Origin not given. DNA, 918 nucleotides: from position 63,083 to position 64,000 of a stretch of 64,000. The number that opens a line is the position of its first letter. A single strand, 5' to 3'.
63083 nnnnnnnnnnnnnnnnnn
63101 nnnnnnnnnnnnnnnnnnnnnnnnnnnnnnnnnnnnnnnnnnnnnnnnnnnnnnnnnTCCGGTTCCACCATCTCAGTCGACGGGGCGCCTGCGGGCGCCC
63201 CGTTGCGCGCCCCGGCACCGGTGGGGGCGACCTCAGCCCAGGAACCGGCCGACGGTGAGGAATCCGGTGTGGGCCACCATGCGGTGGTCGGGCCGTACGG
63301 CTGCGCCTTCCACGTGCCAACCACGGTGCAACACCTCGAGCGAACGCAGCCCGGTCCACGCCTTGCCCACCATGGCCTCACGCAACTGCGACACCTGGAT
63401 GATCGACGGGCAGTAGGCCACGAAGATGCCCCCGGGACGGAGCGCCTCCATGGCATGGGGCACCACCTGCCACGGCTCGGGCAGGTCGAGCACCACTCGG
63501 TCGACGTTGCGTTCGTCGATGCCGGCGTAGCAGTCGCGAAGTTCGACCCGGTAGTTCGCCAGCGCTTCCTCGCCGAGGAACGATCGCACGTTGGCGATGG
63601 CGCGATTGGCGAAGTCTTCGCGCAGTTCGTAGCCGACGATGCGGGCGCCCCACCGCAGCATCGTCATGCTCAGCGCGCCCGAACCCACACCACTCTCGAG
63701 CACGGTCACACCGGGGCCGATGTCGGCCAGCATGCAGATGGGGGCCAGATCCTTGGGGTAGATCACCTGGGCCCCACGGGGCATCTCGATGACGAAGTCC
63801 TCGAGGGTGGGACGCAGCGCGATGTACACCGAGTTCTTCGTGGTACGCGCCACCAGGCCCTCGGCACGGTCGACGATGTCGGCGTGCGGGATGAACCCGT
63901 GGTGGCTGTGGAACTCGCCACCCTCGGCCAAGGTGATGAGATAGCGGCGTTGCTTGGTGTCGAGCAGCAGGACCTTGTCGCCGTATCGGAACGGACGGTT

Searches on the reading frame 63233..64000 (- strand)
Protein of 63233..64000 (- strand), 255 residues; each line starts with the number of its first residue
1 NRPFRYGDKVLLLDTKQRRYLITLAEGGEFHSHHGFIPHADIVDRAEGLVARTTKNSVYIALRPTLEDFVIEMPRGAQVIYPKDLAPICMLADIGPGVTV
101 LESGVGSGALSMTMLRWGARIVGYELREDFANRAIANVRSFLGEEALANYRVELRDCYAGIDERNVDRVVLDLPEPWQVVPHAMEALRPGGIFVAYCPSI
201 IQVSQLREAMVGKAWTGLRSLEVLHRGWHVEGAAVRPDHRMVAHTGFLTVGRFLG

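Call 13: search_protein_families(library=pfam, proteins=[window:63233-64000:-], max_evalue=0.01)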
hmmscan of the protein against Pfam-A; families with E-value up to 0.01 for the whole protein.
window:63233-64000:- (255 aa): 6 families
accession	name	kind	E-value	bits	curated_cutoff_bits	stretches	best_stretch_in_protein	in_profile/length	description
PF08704.16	GCD14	-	1.8e-26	93.8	26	1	62-232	6-181/247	tRNA methyltransferase complex GCD14 subunit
PF14801.12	TrmI-like_N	-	8e-19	67.8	24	1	3-50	2-49/50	TrmI-like N-terminal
PF21985.2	TR61B_FKBP-like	-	2.8e-05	24.3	27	1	18-54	17-53/55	TR61B FKBP-like domain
PF01135.25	PCMT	-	0.00035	20.8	20.3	1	67-195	44-171/210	Protein-L-isoaspartate(D-aspartate) O-methyltransferase (PCMT)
PF13649.12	Methyltransf_25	-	0.0021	19.1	27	1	100-191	1-97/97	Methyltransferase domain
PF08241.18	Methyltransf_11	-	0.0064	17.5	21.2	0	101-194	1-94/95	Methyltransferase domain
